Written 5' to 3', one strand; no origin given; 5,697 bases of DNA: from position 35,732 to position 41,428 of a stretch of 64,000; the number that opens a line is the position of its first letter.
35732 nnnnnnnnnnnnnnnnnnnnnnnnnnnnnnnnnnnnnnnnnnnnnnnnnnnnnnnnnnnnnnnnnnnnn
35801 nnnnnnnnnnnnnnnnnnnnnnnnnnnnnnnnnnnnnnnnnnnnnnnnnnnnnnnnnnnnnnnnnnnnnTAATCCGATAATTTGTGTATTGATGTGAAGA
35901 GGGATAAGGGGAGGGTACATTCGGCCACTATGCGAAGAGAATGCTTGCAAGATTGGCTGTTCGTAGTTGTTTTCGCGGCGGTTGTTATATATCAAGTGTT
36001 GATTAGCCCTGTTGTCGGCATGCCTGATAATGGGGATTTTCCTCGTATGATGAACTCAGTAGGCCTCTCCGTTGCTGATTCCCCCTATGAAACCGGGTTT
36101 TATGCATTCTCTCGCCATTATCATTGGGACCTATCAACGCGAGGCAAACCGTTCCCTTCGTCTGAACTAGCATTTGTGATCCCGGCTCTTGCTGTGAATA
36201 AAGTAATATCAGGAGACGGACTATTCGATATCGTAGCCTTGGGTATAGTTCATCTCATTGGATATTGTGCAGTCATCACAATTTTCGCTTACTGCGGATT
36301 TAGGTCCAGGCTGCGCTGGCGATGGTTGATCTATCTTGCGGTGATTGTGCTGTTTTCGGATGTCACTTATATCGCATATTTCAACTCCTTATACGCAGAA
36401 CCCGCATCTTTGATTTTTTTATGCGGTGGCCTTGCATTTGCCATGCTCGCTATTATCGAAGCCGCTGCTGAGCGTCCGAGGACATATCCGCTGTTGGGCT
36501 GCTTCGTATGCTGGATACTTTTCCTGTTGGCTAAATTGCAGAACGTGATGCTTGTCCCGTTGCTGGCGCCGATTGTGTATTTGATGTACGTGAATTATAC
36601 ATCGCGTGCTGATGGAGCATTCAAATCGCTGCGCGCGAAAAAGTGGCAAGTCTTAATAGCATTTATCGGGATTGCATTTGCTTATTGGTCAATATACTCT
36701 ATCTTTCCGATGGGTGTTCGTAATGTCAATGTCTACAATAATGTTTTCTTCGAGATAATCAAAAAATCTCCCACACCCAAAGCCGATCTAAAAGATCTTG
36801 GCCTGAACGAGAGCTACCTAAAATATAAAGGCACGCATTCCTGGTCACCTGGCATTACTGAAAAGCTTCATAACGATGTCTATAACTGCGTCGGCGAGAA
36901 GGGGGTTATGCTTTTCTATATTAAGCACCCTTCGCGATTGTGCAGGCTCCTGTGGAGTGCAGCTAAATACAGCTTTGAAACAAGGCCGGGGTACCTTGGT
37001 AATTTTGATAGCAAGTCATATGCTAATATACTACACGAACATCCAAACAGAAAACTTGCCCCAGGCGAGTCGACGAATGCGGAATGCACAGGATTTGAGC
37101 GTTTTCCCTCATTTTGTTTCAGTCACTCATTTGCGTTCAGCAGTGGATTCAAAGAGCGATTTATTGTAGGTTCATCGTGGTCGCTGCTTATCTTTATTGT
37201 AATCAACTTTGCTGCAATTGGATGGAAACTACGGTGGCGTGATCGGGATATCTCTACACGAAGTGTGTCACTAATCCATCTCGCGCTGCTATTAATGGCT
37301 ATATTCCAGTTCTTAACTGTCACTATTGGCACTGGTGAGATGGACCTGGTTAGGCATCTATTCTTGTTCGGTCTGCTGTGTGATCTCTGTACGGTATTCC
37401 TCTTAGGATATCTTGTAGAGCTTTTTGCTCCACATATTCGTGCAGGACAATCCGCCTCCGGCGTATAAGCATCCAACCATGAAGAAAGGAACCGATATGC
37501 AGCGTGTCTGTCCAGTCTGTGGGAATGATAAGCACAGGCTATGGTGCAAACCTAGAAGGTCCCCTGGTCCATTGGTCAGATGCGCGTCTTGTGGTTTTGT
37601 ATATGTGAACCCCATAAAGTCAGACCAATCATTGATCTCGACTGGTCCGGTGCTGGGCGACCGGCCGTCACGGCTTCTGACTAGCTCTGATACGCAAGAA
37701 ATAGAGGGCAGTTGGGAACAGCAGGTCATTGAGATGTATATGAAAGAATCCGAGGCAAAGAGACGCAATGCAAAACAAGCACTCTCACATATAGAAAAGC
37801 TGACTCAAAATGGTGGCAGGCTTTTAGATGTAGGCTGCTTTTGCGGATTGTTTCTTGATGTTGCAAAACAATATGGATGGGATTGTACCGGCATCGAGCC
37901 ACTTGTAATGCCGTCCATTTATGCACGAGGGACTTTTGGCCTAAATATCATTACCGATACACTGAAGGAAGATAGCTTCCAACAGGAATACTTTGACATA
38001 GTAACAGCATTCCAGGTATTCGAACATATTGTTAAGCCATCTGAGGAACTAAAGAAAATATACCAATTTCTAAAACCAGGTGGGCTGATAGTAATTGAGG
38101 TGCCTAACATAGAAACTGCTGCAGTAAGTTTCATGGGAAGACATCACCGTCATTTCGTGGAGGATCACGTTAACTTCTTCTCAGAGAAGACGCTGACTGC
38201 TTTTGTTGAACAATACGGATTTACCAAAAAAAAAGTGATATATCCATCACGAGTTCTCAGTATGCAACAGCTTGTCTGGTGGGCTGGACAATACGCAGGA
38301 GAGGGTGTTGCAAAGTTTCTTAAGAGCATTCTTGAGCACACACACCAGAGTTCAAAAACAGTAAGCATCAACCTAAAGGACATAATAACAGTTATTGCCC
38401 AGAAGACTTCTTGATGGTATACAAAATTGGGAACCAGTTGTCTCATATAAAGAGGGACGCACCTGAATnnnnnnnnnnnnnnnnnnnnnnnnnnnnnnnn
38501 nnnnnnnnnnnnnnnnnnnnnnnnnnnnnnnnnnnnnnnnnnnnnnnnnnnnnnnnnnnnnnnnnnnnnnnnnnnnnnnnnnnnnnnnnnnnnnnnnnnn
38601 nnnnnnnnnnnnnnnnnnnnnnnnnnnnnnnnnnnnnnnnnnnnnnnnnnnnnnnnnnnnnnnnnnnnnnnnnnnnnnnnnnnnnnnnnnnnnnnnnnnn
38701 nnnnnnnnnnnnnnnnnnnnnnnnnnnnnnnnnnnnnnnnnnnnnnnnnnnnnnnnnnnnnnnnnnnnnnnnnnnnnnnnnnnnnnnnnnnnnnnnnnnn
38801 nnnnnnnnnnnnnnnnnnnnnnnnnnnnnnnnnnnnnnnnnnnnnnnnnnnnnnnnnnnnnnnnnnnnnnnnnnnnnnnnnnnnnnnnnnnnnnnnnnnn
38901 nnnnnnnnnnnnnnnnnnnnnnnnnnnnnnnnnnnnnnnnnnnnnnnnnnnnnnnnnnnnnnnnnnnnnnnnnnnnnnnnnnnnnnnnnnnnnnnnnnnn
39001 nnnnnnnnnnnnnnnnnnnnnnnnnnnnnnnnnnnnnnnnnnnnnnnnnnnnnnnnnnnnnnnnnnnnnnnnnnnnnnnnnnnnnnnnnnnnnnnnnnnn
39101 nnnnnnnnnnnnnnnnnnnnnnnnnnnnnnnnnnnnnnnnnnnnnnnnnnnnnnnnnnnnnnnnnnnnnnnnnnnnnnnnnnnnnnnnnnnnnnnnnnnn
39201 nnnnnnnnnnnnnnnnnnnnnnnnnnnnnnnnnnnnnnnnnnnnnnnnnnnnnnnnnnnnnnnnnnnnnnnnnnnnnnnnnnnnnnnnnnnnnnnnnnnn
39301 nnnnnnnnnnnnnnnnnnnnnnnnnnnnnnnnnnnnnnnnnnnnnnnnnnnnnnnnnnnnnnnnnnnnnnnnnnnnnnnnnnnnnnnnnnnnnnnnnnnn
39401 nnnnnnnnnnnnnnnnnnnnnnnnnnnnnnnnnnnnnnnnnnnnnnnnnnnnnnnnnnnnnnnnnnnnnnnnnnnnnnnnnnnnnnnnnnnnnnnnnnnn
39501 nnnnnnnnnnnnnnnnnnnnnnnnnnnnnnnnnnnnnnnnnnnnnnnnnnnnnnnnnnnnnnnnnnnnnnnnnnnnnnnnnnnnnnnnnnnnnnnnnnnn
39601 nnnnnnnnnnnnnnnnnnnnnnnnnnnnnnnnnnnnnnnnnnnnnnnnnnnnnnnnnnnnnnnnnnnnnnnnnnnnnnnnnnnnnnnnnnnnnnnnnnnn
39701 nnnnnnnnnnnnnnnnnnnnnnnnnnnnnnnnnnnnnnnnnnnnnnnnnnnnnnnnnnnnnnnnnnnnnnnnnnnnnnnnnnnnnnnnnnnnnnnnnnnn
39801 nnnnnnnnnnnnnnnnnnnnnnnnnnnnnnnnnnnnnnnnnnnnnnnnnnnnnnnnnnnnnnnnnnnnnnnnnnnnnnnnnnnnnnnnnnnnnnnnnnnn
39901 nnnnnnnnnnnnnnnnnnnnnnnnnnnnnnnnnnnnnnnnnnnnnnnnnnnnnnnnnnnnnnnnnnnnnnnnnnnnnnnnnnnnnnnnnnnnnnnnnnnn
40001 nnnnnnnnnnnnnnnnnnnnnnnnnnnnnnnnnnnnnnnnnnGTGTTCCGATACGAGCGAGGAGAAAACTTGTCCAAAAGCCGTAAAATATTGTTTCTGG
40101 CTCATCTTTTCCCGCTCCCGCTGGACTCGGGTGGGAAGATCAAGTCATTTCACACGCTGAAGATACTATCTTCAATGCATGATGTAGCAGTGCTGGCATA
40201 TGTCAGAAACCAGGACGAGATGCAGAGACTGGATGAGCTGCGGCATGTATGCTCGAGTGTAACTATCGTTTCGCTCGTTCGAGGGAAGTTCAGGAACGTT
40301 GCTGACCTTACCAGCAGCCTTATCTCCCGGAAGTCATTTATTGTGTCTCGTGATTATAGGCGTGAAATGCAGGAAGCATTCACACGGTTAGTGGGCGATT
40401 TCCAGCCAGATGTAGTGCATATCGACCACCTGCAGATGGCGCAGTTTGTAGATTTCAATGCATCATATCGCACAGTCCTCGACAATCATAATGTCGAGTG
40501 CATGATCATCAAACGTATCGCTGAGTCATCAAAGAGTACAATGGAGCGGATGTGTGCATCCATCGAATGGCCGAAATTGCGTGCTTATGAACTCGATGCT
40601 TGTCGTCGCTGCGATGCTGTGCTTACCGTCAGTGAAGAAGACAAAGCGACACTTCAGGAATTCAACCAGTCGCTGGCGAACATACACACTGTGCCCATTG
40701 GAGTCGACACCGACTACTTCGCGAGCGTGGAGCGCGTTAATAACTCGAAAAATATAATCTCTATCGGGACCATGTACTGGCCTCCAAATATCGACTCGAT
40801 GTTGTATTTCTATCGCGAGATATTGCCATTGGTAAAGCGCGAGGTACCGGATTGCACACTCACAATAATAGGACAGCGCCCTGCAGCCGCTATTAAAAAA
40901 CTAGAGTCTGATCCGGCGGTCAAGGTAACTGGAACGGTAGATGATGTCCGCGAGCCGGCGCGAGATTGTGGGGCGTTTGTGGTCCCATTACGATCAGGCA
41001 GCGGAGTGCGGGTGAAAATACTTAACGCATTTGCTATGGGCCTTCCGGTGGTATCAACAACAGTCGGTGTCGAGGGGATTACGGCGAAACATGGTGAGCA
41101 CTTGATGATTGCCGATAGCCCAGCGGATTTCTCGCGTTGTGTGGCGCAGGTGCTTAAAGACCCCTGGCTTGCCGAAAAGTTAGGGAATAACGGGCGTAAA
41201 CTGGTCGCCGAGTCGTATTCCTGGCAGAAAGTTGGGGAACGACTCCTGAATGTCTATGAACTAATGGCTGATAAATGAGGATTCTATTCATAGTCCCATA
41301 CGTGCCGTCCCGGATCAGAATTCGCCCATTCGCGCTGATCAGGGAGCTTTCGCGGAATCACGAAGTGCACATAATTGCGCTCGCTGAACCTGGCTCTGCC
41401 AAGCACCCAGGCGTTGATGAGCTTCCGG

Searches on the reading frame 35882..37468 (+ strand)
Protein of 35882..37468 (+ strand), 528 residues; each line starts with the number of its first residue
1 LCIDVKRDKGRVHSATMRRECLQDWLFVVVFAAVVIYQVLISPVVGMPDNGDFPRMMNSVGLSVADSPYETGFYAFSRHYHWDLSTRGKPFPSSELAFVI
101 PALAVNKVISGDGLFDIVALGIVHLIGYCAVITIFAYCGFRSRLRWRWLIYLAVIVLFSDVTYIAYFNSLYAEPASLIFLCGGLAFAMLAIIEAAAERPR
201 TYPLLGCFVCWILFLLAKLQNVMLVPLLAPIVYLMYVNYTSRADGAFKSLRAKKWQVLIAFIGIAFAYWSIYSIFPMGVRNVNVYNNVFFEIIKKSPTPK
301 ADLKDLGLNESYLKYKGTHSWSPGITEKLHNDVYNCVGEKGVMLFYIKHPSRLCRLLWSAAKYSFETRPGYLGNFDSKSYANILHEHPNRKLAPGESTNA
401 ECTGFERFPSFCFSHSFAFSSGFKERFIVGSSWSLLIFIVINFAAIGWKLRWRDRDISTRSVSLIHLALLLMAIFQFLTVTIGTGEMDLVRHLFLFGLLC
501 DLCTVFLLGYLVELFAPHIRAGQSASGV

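Call 12: search_protein_families(library=ncbifam, proteins=[window:35882-37468:+], max_evalue=0.00001)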
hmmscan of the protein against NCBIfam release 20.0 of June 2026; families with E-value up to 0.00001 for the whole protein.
window:35882-37468:+ (528 aa): 1 family
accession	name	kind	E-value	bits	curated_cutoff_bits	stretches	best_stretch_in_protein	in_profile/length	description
NF051875.1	glycan_WsfD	subfamily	1.7e-92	310.5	80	2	27-379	2-350/452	glycan biosynthesis hexose transferase WsfD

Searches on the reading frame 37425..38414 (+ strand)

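Call 12: search_protein_families(library=ncbifam, proteins=[window:37425-38414:+], max_evalue=0.00001)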
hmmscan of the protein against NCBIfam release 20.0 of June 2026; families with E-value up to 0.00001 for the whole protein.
window:37425-38414:+ (329 aa): 3 families
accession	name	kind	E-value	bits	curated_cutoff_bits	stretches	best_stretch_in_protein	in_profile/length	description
TIGR01983.1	UbiG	equivalog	2.5e-10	40.1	102.95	1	118-231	45-158/228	bifunctional 2-polyprenyl-6-hydroxyphenol methylase/3-demethylubiquinol 3-O-methyltransferase UbiG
NF011650.0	PRK15068.1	equivalog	3.3e-07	29.5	209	1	120-273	115-275/324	tRNA 5-methoxyuridine(34)/uridine 5-oxyacetic acid(34) synthase CmoB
TIGR00452.1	TIGR00452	equivalog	4.8e-07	28.9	275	1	120-276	110-272/316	tRNA 5-methoxyuridine(34)/uridine 5-oxyacetic acid(34) synthase CmoB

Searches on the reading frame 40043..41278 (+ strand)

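Call 12: search_protein_families(library=ncbifam, proteins=[window:40043-41278:+], max_evalue=0.00001)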
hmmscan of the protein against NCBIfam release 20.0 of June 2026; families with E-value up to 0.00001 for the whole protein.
window:40043-41278:+ (411 aa): 11 families
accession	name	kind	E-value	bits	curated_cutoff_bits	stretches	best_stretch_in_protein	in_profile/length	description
TIGR03087.1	stp1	hypoth_equivalog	9.4e-71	239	316.65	1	16-404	1-393/397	TIGR03087 family PEP-CTERM/XrtA system glycosyltransferase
TIGR03088.1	stp2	hypoth_equivalog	5.7e-13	48.6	409.05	1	268-406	227-371/374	TIGR03088 family PEP-CTERM/XrtA system glycosyltransferase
NF041876.1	EPS_EpsE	equivalog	2.1e-10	40.4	400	1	212-397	186-385/389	exopolysaccharide biosynthesis GT4 family glycosyltransferase EpsE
TIGR02149.1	glgA_Coryne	subfamily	1.2e-09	37.8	302.4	1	300-406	275-388/391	glycogen synthase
NF053787.1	GlcN_PG_synth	equivalog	2.1e-09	36.7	480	0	326-407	278-358/361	N-acetylglucosaminyl phosphatidylglycerol synthase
TIGR04047.1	MSMEG_0565_glyc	hypoth_equivalog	2.5e-09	36.7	259.85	1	282-406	247-372/373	MSMEG_0565 family glycosyltransferase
NF038229.1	Glyco4_Geo_Pelo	equivalog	1e-08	34.6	400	1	185-407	105-335/338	GPMC system family 4 glycosyltransferase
NF047684.1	TeichurnBiosyTuaC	equivalog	2e-08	33.6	550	1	186-407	161-388/391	teichuronic acid biosynthesis protein TuaC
TIGR03449.1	mycothiol_MshA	equivalog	8.5e-08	31.5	462.5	1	313-407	308-402/406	D-inositol-3-phosphate glycosyltransferase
TIGR04063.1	stp3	hypoth_equivalog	1.4e-07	30.7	442.05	1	109-407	80-394/397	TIGR04063 family PEP-CTERM/XrtA system glycosyltransferase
NF041010.1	glycosy_Agl16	equivalog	4.1e-07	29.2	575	1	185-406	129-349/352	glycosylation protein Agl16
